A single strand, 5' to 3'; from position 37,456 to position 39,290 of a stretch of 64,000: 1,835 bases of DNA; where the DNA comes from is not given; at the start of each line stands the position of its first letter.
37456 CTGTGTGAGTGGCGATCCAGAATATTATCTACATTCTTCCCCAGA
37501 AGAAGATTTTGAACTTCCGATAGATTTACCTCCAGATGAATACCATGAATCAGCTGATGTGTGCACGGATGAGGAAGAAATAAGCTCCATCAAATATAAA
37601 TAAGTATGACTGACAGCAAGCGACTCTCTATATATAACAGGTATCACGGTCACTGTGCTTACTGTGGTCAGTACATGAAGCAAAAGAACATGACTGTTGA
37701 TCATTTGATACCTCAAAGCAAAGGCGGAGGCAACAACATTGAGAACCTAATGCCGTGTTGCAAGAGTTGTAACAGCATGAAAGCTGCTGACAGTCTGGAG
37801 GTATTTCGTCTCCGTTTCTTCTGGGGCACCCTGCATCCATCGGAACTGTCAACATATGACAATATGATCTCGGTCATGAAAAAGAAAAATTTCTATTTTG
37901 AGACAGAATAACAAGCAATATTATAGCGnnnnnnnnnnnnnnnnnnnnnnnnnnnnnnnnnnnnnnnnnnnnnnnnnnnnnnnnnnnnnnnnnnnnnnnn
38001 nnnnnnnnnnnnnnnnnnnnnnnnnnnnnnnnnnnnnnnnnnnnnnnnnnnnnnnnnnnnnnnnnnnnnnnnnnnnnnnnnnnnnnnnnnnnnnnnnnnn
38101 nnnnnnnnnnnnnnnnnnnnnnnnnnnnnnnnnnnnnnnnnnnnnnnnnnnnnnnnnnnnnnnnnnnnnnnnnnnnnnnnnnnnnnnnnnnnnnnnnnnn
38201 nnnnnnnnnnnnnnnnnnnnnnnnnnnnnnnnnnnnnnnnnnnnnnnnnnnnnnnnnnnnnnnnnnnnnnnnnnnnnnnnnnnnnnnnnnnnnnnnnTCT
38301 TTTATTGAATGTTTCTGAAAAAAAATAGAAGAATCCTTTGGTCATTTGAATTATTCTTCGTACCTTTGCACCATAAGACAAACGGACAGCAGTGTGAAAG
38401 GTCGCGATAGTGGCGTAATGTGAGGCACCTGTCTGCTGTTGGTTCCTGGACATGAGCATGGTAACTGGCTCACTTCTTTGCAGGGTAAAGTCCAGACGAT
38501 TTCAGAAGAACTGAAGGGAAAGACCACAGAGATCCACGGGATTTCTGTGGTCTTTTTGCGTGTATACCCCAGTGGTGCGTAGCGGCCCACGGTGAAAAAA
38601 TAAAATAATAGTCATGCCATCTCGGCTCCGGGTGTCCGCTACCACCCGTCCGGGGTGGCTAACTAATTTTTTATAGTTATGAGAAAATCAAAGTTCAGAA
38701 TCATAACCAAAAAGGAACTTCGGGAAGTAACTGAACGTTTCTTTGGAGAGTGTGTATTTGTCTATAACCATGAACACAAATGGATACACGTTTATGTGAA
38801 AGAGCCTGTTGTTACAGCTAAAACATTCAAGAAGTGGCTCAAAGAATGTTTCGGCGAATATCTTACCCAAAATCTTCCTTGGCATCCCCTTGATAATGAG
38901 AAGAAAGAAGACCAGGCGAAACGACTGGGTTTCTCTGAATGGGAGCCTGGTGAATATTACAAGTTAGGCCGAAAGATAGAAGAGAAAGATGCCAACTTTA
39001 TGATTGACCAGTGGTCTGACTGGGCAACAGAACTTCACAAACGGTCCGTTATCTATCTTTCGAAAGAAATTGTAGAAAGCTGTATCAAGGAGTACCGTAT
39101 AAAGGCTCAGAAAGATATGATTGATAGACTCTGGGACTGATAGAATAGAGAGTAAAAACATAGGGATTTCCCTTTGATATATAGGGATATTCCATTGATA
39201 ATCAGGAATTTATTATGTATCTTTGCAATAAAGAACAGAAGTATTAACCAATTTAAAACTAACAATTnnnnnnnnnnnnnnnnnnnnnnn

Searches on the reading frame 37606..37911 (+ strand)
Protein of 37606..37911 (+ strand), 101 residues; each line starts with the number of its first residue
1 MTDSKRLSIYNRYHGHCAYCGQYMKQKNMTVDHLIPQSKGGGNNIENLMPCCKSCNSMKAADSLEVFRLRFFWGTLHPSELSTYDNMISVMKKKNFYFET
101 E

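Call 10: search_protein_families(library=pfam, proteins=[window:37606-37911:+], max_evalue=0.01)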
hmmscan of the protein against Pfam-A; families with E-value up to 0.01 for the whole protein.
window:37606-37911:+ (101 aa): 4 families
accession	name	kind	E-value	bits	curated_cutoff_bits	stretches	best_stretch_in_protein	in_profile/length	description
PF14279.12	HNH_5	-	1e-15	57.8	27.5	1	17-63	1-47/56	HNH endonuclease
PF01844.29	HNH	-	2.9e-13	50.2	21.4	1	17-60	1-45/47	HNH endonuclease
PF13395.12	HNH_4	-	1.1e-07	32.1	22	1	17-61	1-50/54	HNH endonuclease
PF02945.21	Endonuclease_7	-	0.00017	21.8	23.6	1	2-68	11-74/82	Recombination endonuclease VII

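Call 11: search_protein_families(library=phrogs, proteins=[window:37606-37911:+], max_evalue=0.001)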
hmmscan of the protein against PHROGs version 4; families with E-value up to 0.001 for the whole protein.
window:37606-37911:+ (101 aa): 36 families (the best 25 are shown)
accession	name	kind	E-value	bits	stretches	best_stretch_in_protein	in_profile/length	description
phrog_2118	-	DNA, RNA and nucleotide metabolism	5.6e-26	92.8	1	1-73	163-235/301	HNH endonuclease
phrog_16726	-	DNA, RNA and nucleotide metabolism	1.6e-16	61.9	1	4-69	83-150/308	HNH endonuclease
phrog_2214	-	DNA, RNA and nucleotide metabolism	1.3e-15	58.5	1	6-67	185-244/429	HNH endonuclease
phrog_1035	-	DNA, RNA and nucleotide metabolism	4.1e-15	57.4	1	8-80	153-231/271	endonuclease VII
phrog_5718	-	DNA, RNA and nucleotide metabolism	6.6e-15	56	1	5-80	119-194/394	HNH endonuclease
phrog_6050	-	DNA, RNA and nucleotide metabolism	2.3e-13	50.8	1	4-64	301-362/402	HNH endonuclease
phrog_8660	-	DNA, RNA and nucleotide metabolism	2.6e-13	51.5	1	2-60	112-177/196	HNH endonuclease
phrog_589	-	DNA, RNA and nucleotide metabolism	3e-13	50.9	1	4-62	81-141/179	HNH endonuclease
phrog_14314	-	DNA, RNA and nucleotide metabolism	3.4e-12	48.2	1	4-64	4-66/252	HNH endonuclease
phrog_338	-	DNA, RNA and nucleotide metabolism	4.1e-11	43.8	1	12-66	205-266/340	HNH endonuclease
phrog_1271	-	DNA, RNA and nucleotide metabolism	4.6e-11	43.7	1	3-68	255-324/361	HNH endonuclease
phrog_144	-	DNA, RNA and nucleotide metabolism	4.7e-11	43.7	1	4-62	74-135/175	HNH endonuclease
phrog_16986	-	unknown function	1.3e-10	42.3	1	3-61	9-67/248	-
phrog_7785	-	DNA, RNA and nucleotide metabolism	4.4e-10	40.7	1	6-62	62-114/147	HNH endonuclease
phrog_9545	-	DNA, RNA and nucleotide metabolism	8.7e-10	39.6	1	17-62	123-167/206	HNH endonuclease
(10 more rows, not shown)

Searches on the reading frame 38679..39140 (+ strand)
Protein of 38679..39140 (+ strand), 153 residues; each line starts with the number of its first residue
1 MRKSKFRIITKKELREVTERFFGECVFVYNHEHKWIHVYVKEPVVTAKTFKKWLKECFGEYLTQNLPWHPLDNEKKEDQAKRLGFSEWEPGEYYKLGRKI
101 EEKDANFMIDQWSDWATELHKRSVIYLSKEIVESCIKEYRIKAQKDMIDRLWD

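Call 10: search_protein_families(library=pfam, proteins=[window:38679-39140:+], max_evalue=0.01)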
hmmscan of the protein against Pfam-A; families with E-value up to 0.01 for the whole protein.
window:38679-39140:+ (153 aa): 1 family
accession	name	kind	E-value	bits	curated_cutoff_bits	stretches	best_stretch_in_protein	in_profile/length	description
PF12323.14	HTH_OrfB_IS605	-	0.0033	17.3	21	1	3-31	5-33/47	Helix-turn-helix domain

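Call 11: search_protein_families(library=phrogs, proteins=[window:38679-39140:+], max_evalue=0.001)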
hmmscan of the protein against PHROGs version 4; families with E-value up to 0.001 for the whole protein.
window:38679-39140:+ (153 aa): 0 families

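Call 62: search_protein_families(library=pfam, proteins=[window:38679-39140:+], max_evalue=0.01)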
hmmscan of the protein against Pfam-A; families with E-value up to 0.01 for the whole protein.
window:38679-39140:+ (153 aa): 1 family
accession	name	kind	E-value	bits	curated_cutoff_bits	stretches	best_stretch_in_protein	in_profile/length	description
PF12323.14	HTH_OrfB_IS605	-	0.0033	17.3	21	1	3-31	5-33/47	Helix-turn-helix domain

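Call 76: search_protein_families(library=ncbifam, proteins=[window:38679-39140:+], max_evalue=0.01)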
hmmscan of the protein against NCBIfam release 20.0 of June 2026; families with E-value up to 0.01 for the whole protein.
window:38679-39140:+ (153 aa): 0 families
